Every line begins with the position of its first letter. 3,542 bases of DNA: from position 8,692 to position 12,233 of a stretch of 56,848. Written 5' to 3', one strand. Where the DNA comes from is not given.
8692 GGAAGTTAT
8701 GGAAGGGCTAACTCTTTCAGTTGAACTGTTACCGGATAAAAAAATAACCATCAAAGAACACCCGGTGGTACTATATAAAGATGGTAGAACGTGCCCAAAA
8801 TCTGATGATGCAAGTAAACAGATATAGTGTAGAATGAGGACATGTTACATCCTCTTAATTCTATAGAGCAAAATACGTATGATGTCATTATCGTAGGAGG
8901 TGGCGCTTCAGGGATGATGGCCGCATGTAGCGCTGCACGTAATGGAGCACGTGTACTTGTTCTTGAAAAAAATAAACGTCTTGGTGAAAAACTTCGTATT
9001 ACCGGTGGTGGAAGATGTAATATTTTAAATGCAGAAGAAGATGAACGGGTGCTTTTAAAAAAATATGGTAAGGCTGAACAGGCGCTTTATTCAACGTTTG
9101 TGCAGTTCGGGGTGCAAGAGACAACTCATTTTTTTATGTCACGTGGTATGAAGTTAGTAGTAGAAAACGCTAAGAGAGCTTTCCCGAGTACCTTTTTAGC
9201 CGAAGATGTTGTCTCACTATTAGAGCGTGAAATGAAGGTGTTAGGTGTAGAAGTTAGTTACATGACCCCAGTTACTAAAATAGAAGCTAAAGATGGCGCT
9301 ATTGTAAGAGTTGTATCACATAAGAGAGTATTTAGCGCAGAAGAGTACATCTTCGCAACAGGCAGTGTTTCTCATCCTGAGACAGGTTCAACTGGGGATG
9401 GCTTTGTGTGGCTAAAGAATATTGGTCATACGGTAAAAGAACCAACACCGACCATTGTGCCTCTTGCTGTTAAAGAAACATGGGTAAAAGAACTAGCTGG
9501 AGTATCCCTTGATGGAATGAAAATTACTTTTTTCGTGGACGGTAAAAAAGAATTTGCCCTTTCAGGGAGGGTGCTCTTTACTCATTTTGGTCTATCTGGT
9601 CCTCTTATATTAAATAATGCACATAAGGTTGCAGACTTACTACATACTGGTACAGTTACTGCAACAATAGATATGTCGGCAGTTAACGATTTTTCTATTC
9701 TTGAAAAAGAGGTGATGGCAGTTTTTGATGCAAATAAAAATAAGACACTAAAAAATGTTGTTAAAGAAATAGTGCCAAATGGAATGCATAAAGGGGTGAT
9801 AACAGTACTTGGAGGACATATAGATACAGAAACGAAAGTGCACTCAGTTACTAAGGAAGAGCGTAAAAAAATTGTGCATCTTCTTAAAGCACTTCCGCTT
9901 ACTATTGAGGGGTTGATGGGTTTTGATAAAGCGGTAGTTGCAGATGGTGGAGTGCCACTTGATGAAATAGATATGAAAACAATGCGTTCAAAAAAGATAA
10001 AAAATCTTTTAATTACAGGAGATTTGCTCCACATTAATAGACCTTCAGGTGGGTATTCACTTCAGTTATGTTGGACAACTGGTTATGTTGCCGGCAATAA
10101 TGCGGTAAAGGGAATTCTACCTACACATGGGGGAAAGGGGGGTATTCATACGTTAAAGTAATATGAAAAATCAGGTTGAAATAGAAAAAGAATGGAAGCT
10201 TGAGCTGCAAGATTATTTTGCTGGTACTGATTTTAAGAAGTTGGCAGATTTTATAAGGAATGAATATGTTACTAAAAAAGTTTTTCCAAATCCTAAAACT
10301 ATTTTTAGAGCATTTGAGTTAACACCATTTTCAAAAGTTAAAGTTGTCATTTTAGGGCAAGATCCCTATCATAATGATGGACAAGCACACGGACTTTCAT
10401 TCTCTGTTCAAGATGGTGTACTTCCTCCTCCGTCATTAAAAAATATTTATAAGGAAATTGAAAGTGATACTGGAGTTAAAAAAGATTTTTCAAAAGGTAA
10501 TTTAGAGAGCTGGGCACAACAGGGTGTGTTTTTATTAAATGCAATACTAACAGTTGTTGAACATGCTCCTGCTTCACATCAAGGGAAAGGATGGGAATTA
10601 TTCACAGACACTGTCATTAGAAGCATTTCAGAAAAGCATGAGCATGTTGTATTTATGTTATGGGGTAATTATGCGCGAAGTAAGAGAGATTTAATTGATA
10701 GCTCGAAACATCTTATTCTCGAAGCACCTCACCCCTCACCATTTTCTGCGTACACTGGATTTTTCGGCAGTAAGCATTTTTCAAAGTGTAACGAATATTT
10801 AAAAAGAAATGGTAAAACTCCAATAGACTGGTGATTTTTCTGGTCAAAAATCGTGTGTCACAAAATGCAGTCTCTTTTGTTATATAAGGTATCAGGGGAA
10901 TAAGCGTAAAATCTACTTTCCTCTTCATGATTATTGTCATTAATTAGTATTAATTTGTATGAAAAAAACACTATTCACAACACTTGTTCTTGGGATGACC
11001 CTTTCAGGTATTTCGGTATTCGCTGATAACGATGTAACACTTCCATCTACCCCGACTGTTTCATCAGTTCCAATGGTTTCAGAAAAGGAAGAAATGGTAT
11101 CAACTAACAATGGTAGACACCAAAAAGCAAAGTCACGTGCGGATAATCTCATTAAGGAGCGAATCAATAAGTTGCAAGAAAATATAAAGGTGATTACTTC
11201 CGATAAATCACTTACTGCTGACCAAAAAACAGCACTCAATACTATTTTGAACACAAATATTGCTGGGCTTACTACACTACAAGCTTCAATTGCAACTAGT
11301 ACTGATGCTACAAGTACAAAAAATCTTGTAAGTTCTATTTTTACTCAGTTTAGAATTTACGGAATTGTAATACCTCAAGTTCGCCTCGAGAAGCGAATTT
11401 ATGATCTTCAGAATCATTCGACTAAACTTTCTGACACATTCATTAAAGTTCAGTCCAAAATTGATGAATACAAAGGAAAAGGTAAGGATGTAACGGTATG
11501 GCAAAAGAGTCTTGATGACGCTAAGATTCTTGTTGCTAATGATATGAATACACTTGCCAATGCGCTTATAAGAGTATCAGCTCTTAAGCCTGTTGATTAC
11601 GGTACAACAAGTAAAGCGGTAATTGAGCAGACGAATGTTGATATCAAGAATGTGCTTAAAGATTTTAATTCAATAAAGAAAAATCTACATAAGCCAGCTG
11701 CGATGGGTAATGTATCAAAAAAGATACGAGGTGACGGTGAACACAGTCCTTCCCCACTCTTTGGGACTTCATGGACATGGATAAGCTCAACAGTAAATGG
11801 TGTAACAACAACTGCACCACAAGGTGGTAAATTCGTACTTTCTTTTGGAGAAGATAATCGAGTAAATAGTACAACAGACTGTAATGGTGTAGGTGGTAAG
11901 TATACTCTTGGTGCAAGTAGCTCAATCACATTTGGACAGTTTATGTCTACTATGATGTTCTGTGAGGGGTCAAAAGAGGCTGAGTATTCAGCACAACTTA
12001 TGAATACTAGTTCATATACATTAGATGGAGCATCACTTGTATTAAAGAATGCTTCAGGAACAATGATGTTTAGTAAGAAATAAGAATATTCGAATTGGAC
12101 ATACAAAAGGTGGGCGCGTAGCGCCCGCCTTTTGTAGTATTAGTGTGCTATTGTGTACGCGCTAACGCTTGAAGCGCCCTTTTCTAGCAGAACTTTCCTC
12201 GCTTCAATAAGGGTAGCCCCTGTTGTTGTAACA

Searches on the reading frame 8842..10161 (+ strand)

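Call 16: search_protein_families(library=pfam, proteins=[window:8842-10161:+])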
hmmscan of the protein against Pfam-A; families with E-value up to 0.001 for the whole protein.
window:8842-10161:+ (439 aa): 13 families
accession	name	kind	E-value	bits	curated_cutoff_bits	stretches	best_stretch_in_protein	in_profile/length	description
PF03486.20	HI0933_like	-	3.8e-70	236.6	50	1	14-419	2-243/244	HI0933-like protein Rossmann domain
PF22780.1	HI0933_like_1st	-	7.1e-28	97.9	27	1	203-366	2-165/165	HI0933-like protein barrel and H2TH domain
PF12831.13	FAD_oxidored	-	1.2e-14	54.9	27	1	14-174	1-145/416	FAD dependent oxidoreductase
PF01266.30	DAO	-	6.6e-11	42.8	27.9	1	14-48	1-35/353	FAD dependent oxidoreductase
PF00890.30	FAD_binding_2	-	1e-10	41.9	20.4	1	14-73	1-64/414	FAD binding domain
PF13738.12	Pyr_redox_3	-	8.7e-09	35.5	30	1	16-48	1-33/305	Pyridine nucleotide-disulphide oxidoreductase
PF13450.12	NAD_binding_8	-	5.5e-08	33.4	21.9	1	17-48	1-32/68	NAD(P)-binding Rossmann-like domain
PF07992.20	Pyr_redox_2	-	2.2e-07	31.1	26.1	1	13-48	1-37/291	Pyridine nucleotide-disulphide oxidoreductase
PF00070.33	Pyr_redox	-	1.9e-06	28.7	22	0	15-48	2-35/82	Pyridine nucleotide-disulphide oxidoreductase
PF01494.25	FAD_binding_3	-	9.7e-06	25.5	22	1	13-48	2-37/349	FAD binding domain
PF01946.23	Thi4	-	1.3e-05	25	26.2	1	12-137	17-136/235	Thi4 family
PF01134.28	GIDA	-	1.5e-05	24.7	22.1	1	14-46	1-34/391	Glucose inhibited division protein A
PF01262.27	AlaDh_PNT_C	-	6.7e-05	22.9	23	1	14-66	30-83/214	Alanine dehydrogenase/PNT, C-terminal domain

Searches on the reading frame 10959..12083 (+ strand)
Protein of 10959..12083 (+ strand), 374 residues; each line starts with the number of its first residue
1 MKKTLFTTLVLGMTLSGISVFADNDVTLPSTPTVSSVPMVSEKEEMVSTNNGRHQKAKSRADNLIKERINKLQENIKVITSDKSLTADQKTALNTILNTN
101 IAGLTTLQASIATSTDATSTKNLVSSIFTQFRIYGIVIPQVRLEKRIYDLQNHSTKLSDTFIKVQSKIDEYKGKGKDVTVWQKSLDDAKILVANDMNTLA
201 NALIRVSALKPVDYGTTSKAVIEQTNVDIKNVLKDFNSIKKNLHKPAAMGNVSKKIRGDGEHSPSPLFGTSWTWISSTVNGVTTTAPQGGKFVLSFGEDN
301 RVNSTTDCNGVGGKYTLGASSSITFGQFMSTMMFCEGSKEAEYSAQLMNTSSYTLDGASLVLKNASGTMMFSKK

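Call 16: search_protein_families(library=pfam, proteins=[window:10959-12083:+])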
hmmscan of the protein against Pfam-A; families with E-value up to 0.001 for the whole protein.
window:10959-12083:+ (374 aa): 1 family
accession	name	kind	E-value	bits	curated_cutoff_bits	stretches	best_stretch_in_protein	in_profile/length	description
PF03724.22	META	-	2.7e-17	63.2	24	1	266-369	3-106/109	META domain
